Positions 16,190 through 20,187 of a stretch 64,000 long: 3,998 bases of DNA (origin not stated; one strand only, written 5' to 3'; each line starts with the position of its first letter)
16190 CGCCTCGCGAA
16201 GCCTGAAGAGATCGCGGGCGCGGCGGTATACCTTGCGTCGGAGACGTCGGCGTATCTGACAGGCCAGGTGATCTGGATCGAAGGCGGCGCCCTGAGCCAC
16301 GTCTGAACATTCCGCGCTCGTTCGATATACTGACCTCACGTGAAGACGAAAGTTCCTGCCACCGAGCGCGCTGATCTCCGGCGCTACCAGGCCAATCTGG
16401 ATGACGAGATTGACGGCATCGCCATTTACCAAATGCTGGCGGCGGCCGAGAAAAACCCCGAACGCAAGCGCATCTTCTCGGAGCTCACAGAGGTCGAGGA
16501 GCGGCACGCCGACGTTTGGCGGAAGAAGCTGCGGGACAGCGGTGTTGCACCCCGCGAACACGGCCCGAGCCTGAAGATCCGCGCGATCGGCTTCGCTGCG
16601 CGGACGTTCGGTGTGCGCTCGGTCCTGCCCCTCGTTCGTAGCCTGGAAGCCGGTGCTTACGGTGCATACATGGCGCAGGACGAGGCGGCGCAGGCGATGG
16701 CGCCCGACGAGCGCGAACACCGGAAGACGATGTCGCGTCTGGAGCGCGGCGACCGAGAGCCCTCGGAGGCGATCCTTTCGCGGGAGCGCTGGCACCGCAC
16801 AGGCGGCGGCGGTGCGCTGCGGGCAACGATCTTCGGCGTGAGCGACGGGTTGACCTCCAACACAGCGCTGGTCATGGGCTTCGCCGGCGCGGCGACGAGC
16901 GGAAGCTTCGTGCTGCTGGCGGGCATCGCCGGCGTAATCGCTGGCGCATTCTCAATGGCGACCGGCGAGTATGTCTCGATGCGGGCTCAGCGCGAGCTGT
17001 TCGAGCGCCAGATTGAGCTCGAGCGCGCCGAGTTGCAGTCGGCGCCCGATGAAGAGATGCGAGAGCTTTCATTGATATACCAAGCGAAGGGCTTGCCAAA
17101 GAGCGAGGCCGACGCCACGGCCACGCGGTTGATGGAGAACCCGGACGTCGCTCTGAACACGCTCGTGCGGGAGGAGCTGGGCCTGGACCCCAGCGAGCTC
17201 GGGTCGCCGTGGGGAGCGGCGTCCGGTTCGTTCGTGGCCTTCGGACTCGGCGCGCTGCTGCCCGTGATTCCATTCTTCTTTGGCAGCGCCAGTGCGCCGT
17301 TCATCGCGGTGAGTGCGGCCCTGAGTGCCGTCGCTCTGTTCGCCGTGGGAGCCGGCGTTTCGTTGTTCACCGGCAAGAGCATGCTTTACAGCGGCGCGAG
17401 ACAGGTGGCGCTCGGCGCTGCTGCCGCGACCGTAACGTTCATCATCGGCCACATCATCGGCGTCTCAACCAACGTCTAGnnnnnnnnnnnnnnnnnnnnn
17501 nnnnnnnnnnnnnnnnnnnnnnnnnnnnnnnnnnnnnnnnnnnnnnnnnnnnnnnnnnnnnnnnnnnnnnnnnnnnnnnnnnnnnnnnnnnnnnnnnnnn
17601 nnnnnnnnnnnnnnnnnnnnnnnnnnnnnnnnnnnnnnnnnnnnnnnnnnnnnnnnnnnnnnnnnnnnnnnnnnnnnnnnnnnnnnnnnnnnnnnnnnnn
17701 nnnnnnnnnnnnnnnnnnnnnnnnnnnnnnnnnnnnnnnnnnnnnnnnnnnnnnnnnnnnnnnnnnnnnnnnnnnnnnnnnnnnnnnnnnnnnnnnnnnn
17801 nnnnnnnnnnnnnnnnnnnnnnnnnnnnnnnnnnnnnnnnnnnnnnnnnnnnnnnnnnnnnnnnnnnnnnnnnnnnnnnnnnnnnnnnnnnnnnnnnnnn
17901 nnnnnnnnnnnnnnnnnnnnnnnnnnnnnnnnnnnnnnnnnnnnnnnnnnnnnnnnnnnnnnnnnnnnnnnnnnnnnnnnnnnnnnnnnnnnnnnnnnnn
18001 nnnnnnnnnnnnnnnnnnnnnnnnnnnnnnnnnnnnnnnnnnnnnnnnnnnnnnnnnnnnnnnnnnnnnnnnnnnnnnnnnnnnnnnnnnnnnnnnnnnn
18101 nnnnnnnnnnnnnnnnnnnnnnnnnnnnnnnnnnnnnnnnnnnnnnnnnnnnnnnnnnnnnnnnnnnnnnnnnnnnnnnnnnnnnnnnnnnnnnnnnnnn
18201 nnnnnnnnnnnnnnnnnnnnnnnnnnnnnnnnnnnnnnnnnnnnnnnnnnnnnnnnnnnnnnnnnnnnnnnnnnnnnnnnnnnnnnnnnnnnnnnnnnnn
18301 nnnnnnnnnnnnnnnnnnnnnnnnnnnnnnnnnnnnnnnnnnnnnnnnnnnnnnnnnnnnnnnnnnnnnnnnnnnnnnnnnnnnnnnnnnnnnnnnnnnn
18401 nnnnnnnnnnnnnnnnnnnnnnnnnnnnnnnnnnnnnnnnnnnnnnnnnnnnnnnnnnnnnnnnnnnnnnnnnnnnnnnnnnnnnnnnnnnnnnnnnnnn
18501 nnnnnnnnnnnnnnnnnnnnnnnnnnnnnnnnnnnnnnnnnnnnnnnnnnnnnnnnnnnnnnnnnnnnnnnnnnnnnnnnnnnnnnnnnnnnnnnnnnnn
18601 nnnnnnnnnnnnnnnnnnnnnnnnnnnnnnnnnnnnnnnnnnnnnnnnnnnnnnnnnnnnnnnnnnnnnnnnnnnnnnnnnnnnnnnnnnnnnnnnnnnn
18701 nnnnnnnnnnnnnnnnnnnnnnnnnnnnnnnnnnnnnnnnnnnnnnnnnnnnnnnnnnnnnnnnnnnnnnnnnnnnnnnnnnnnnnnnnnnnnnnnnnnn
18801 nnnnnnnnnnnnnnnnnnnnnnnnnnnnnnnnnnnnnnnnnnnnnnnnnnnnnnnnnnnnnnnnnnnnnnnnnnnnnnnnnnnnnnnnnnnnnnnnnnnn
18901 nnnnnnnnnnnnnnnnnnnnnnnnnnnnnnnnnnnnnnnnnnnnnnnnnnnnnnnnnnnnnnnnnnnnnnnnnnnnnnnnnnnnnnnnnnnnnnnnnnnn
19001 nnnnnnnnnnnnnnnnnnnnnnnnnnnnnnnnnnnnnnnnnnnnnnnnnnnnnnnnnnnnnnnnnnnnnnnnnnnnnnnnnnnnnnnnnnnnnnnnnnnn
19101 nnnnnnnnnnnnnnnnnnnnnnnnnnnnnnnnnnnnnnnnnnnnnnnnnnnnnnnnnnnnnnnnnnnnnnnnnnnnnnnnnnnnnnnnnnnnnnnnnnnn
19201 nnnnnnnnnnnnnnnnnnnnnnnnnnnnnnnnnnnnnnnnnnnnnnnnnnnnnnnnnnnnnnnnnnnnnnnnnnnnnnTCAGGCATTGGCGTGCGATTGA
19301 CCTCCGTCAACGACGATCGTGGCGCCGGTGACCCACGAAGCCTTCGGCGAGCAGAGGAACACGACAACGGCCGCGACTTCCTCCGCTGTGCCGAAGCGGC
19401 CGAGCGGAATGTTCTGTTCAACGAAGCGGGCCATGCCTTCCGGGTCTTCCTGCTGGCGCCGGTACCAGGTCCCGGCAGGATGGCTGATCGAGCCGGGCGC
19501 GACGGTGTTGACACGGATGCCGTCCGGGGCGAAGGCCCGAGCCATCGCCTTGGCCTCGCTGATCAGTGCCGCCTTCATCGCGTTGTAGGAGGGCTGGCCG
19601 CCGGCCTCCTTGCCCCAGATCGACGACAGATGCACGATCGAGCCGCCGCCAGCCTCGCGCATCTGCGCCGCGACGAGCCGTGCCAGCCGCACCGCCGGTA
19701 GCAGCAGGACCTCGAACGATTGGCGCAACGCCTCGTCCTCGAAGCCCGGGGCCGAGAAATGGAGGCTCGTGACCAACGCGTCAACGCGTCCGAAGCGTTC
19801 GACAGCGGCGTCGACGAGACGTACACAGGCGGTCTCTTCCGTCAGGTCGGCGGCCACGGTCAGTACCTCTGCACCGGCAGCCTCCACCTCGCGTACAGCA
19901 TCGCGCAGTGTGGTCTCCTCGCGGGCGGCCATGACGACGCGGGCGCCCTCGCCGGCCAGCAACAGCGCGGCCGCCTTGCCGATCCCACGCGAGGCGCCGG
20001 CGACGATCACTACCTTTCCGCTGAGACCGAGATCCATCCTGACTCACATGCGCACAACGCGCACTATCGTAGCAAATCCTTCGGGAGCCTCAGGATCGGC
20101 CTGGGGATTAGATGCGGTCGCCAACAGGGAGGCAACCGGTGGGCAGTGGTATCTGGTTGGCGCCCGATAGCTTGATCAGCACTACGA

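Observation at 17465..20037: Two truncated CaiB/BaiF-like CoA-transferase paralogs flanking a GNAT acetyltransferase, operonic with an SDR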

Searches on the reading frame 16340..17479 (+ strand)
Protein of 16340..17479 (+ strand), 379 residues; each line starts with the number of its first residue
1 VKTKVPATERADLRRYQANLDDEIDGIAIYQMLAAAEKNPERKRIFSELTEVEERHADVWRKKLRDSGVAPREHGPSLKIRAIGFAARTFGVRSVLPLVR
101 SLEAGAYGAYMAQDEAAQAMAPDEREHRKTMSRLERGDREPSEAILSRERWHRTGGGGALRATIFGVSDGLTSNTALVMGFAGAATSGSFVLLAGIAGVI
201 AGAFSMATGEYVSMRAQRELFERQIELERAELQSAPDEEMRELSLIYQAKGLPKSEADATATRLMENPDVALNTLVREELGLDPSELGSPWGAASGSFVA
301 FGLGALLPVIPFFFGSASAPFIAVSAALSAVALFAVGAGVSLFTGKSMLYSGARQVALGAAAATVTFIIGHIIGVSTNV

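Call 61: search_protein_families(library=pfam, proteins=[window:16340-17479:+], max_evalue=0.0001)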
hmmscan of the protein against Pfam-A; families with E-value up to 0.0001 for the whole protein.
window:16340-17479:+ (379 aa): 2 families
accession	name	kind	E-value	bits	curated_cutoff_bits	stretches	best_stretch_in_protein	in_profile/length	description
PF01988.24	VIT1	-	1.7e-65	221.3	28.1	1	160-371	1-214/214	VIT family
PF02915.23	Rubrerythrin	-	7e-06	26.9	22.8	1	21-95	8-83/137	Rubrerythrin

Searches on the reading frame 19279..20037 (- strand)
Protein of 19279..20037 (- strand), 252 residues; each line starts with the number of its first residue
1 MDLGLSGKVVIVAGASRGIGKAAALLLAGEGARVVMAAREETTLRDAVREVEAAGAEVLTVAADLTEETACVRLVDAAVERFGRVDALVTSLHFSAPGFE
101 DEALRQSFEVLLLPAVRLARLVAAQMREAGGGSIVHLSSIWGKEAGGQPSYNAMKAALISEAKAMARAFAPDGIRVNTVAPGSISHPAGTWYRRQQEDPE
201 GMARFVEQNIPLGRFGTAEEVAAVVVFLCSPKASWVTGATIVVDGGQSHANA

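Call 4: search_protein_families(library=pfam, proteins=[window:19279-20037:-], max_evalue=1)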
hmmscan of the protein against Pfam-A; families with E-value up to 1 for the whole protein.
window:19279-20037:- (252 aa): 6 families
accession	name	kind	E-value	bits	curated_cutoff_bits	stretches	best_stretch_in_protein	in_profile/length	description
PF13561.12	adh_short_C2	-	2.7e-52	178.1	27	1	14-247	1-235/236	Enoyl-(Acyl carrier protein) reductase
PF00106.31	adh_short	-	1.4e-39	136.1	26.6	1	8-187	1-185/195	short chain dehydrogenase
PF08659.16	KR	-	1.9e-08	34.9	22.6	1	10-157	3-155/180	KR domain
PF02882.25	THF_DHG_CYH_C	-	0.00041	20.1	27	1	4-52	33-81/160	Tetrahydrofolate dehydrogenase/cyclohydrolase, NAD(P)-binding domain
PF08735.15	DUF1786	-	0.016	15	25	1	29-84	15-67/252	Putative pyruvate format-lyase activating enzyme (DUF1786)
PF01370.27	Epimerase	-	0.024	14.5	20.9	1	10-146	1-124/240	NAD dependent epimerase/dehydratase family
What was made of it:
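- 19279..20037 (-): Classical SDR (252 aa), first gene of the operon. Its stop overlaps the start of mini-CoAT A by 8 nt. Pfam adh_short_C2 at E 3e-52 (call 4).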

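Call 8: search_protein_families(library=ncbifam, proteins=[window:19279-20037:-], max_evalue=0.01)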
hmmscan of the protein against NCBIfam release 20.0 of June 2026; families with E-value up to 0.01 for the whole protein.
window:19279-20037:- (252 aa): 236 families (the best 25 are shown)
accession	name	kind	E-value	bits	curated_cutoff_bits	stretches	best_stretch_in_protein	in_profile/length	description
NF005559.1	PRK07231.1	subfamily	5.2e-58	196.5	215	1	5-248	2-248/249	glucose 1-dehydrogenase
NF005909.0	PRK07890.1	subfamily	2.2e-52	177.9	258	1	4-249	4-259/260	short chain dehydrogenase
NF005681.0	PRK07478.1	subfamily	4.4e-51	173.7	267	1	5-249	4-251/254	SDR family oxidoreductase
NF004791.0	PRK06138.1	equivalog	1.7e-50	171.7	312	1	5-248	3-250/252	SDR family oxidoreductase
NF005095.0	PRK06523.1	subfamily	4.8e-49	167.2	231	1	3-248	6-258/261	oxidoreductase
NF052558.1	MBtsdlDhBudC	equivalog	6e-47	160.3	270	1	6-251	2-245/250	meso-2,3-butanediol dehydrogenase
NF004198.0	PRK05653.1-3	equivalog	3.4e-45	154.4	296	1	5-247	5-246/248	3-oxoacyl-ACP reductase FabG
TIGR01830.1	3oxo_ACP_reduc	equivalog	3.5e-45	154.6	297.75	1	10-246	1-237/239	3-oxoacyl-[acyl-carrier-protein] reductase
NF053807.1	RhamDHLra1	equivalog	9.4e-45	153.3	400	1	5-247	2-247/252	L-rhamnose 1-dehydrogenase Lra1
NF009466.0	PRK12826.1-2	subfamily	1.5e-44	152.3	222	1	8-248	4-245/248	3-oxoacyl-ACP reductase FabG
NF005873.0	PRK07814.1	equivalog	2.2e-44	151.9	346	1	5-251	8-255/263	SDR family oxidoreductase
NF004818.0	PRK06172.1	equivalog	3.2e-44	151.2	336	1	3-247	3-250/253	SDR family oxidoreductase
NF047420.2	EF_P_mod_YmfI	equivalog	2.9e-43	148.3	238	1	10-246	2-234/236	elongation factor P 5-aminopentanone reductase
NF004778.0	PRK06124.1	equivalog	4.7e-43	147.4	303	1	4-248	8-253/256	SDR family oxidoreductase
NF006070.0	PRK08213.1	subfamily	8.9e-43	146.7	279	1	5-248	10-257/259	gluconate 5-dehydrogenase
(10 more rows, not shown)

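Call 33: search_solved_structures(query=window:19279-20037:-, max_evalue=1e-30, show_alignments=0)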
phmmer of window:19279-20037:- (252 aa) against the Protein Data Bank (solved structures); distinct sequences matched with E-value up to 1e-30: 24.
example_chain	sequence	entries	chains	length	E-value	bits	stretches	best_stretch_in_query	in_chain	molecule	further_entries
3ai3_A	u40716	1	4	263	3.3e-37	132.1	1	1-247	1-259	NADPH-sorbose reductase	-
3ai1_A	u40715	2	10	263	2.8e-36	129.1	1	1-247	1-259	NADPH-sorbose reductase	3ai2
2d1y_A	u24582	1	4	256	2e-34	123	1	6-248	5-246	hypothetical protein TT0321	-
8pa1_A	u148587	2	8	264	2.3e-33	119.5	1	6-247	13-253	Oxidoreductase, short-chain dehydrogenase/reductase family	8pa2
6y4d_A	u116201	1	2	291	8.5e-33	117.7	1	5-248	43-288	short-chain dehydrogenase/reductase (SDR)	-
1rwb_A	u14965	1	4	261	8.9e-33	117.6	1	4-247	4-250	Glucose 1-dehydrogenase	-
1g6k_A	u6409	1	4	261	1.7e-32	116.7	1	4-248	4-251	GLUCOSE 1-DEHYDROGENASE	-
1gco_A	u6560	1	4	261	2.2e-32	116.3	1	4-248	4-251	GLUCOSE DEHYDROGENASE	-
1gee_A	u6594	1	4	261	3e-32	115.9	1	4-247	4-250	GLUCOSE 1-DEHYDROGENASE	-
2hq1_A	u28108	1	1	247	6.3e-32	114.8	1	5-246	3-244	Glucose/ribitol dehydrogenase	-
8hdi_A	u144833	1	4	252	1.1e-31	114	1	5-246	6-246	7-alpha-hydroxysteroid dehydrogenase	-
8hs4_A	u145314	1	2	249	1.1e-31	114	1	5-246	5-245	7-alpha-hydroxysteroid dehydrogenase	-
4dqx_A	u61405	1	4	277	1.6e-31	113.5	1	3-251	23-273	Probable oxidoreductase protein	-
8hdn_A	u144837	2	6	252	1.7e-31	113.4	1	5-246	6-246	7-alpha-hydroxysteroid dehydrogenase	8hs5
8hs9_E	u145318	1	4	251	1.7e-31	113.4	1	5-246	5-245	7-alpha-hydroxysteroid dehydrogenase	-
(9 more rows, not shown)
